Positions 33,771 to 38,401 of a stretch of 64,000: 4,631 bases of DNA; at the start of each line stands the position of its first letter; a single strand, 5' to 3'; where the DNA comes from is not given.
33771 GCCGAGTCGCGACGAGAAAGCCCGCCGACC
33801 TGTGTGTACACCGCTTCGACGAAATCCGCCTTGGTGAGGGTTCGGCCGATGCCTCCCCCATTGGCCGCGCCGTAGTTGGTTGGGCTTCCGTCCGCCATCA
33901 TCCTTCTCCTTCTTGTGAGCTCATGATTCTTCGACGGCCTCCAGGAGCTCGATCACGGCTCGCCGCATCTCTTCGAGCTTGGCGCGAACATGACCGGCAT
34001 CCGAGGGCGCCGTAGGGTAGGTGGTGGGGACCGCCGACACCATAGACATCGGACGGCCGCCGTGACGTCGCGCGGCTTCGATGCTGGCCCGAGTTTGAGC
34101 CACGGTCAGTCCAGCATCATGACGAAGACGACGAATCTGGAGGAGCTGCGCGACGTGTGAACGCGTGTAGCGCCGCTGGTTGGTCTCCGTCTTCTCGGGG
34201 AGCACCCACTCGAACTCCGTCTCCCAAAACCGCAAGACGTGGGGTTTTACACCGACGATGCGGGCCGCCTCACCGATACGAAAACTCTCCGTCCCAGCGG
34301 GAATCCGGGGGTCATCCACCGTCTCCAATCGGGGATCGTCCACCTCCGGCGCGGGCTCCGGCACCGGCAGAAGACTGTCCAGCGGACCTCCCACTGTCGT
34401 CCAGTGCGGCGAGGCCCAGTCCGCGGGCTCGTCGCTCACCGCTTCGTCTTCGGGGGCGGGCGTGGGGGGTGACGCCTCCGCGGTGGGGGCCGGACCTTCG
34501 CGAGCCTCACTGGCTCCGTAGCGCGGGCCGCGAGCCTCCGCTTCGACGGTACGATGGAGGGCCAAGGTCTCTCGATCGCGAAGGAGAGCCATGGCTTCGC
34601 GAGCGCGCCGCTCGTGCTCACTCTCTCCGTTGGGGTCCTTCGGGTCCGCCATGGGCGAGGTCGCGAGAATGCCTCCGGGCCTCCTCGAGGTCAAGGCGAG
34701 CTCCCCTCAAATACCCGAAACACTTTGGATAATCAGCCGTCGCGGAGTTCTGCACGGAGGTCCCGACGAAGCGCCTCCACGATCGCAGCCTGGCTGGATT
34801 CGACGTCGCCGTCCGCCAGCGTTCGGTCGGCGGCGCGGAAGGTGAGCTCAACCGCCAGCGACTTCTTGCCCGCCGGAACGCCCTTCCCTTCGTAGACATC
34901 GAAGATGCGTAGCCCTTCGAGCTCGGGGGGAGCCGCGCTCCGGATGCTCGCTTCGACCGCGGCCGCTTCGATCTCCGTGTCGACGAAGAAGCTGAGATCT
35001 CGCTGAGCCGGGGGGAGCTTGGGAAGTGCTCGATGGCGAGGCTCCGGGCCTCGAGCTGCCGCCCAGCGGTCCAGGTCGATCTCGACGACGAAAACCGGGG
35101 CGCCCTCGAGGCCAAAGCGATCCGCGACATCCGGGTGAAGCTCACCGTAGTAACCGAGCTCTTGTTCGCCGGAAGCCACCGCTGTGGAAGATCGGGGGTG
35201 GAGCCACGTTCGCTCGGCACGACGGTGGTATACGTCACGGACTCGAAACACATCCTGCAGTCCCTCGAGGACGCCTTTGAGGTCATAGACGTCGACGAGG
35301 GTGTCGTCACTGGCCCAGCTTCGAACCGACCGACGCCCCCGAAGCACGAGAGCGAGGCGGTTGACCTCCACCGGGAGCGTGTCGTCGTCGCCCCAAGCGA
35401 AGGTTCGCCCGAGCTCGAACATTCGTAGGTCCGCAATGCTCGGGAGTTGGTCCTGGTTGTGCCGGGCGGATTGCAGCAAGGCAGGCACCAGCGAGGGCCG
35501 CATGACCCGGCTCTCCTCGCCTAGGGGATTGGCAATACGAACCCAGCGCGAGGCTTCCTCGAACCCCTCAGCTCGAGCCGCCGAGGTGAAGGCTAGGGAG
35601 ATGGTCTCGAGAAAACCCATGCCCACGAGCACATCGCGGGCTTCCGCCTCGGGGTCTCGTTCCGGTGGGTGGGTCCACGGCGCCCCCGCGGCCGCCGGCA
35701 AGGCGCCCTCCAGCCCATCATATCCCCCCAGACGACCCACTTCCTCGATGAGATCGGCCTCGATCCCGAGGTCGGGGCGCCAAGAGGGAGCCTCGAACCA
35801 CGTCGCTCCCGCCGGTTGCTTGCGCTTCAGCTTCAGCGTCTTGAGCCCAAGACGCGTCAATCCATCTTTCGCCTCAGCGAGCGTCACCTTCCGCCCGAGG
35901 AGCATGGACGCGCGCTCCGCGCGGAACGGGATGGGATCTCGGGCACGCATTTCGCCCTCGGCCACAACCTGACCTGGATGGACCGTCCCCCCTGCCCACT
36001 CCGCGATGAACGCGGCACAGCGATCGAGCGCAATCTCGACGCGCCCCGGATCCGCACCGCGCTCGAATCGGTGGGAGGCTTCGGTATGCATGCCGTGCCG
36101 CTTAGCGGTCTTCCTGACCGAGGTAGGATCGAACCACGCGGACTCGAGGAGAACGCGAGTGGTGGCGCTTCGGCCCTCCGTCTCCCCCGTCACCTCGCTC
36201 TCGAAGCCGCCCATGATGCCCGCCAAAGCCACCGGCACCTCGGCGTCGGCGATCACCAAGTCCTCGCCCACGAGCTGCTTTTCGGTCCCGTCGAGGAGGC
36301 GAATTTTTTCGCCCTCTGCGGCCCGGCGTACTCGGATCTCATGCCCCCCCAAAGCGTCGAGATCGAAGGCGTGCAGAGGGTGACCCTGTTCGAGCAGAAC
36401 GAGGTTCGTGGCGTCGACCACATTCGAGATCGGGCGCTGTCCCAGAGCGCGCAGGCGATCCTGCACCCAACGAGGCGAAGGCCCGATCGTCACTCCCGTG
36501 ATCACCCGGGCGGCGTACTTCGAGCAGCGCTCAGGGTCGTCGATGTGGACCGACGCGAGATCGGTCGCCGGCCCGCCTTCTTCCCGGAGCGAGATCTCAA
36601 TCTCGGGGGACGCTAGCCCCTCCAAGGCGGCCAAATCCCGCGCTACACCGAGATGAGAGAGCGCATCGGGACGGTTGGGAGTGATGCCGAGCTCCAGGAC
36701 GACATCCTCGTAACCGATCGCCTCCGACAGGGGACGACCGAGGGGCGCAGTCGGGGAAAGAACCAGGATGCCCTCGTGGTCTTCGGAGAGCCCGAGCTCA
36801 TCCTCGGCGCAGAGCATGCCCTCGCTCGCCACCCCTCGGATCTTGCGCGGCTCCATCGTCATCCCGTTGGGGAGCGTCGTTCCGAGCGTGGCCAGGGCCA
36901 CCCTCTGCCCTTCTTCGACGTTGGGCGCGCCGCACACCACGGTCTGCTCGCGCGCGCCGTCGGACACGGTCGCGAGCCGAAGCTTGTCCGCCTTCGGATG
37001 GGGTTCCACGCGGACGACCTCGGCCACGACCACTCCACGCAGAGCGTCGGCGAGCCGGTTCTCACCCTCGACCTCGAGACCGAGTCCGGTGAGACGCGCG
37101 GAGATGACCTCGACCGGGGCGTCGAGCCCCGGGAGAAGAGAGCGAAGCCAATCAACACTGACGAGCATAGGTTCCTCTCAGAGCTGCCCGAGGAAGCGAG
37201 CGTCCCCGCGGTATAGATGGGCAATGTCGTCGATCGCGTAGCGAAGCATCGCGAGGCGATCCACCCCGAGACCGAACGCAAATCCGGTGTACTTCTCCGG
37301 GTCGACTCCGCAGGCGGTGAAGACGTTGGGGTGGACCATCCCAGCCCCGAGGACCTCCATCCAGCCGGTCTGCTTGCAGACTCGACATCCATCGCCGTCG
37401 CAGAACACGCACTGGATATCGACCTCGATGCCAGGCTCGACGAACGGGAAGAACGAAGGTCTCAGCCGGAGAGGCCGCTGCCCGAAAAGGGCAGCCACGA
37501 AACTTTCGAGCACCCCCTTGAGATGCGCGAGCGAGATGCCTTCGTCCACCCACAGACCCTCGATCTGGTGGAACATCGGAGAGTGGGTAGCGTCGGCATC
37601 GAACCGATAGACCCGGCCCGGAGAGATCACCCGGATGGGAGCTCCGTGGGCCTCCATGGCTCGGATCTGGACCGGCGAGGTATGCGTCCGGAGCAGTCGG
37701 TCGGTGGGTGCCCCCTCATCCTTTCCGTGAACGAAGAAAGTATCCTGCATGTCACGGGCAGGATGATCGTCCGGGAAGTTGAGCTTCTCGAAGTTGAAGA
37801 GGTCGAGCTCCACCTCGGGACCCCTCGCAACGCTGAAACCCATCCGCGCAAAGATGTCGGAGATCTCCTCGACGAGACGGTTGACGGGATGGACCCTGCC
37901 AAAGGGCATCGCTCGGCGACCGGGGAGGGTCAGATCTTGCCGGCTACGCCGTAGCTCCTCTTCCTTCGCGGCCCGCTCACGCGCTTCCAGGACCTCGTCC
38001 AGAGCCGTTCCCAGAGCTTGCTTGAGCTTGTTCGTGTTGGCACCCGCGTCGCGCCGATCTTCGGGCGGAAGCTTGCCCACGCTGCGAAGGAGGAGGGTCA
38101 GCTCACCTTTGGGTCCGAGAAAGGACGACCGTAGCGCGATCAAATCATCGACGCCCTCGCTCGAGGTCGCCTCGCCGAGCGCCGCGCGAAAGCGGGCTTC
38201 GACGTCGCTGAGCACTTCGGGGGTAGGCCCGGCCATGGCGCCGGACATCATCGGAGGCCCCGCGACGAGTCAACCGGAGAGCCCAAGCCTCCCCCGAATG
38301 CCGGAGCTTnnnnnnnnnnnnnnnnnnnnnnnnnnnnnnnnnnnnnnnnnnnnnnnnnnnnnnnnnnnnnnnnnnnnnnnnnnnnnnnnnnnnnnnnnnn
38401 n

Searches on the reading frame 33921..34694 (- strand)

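Call 45: search_protein_families(library=pfam, proteins=[window:33921-34694:-], max_evalue=0.0001)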
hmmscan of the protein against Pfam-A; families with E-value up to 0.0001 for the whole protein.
window:33921-34694:- (257 aa): 2 families
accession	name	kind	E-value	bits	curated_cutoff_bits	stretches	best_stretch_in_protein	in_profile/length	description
PF13411.12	MerR_1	-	1.3e-19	70.5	21.6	1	138-202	1-63/69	MerR HTH family regulatory protein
PF00376.29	MerR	-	2.7e-08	33.9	28.2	1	139-176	1-38/38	MerR family regulatory protein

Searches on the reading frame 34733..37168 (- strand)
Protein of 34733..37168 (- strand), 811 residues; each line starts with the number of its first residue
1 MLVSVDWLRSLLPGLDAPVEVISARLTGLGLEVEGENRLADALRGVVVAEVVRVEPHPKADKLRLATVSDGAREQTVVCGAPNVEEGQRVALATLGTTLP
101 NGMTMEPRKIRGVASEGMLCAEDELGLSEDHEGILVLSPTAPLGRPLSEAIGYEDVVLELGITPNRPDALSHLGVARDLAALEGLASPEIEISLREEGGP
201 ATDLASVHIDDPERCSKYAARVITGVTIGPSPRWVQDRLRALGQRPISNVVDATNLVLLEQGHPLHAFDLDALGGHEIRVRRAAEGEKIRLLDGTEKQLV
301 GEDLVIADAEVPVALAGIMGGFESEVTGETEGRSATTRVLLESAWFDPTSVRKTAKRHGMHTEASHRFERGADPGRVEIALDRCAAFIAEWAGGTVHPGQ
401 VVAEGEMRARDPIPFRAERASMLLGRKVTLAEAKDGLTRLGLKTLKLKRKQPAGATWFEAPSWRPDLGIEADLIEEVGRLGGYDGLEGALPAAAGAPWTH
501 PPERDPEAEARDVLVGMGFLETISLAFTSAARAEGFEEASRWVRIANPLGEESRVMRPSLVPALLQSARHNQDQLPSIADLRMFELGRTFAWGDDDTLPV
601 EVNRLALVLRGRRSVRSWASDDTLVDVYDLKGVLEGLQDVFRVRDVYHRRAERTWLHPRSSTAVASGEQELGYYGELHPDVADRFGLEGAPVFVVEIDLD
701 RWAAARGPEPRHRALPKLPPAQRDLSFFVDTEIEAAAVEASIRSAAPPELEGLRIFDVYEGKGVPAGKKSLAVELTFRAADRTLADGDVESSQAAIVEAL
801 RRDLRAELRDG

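Call 45: search_protein_families(library=pfam, proteins=[window:34733-37168:-], max_evalue=0.0001)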
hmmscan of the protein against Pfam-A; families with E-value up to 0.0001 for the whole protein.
window:34733-37168:- (811 aa): 5 families
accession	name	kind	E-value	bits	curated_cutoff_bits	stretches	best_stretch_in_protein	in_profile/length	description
PF03483.22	B3_4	-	6.1e-64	215.2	29.3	1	215-393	2-174/174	B3/4 domain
PF17759.6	tRNA_synthFbeta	-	2e-50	171.7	22.4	1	490-699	5-214/214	Phenylalanyl tRNA synthetase beta chain CLM domain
PF03147.19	FDX-ACB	-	1.5e-26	93.1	31.1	1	716-809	1-94/94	Ferredoxin-fold anticodon binding domain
PF01588.26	tRNA_bind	-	2.5e-21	76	27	1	46-145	1-95/96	Putative tRNA binding domain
PF03484.21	B5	-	1.1e-14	54.8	28.6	1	413-483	1-67/67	tRNA synthetase B5 domain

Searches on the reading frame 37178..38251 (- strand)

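Call 45: search_protein_families(library=pfam, proteins=[window:37178-38251:-], max_evalue=0.0001)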
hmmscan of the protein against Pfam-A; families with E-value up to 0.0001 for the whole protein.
window:37178-38251:- (357 aa): 2 families
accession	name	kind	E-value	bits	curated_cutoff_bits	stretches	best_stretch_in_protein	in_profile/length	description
PF01409.25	tRNA-synt_2d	-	9.5e-99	330.3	19.8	1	106-356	3-245/246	tRNA synthetases class II core domain (F)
PF02912.23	Phe_tRNA-synt_N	-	5.1e-17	62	22.3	1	35-100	4-69/69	Aminoacyl tRNA synthetase class II, N-terminal domain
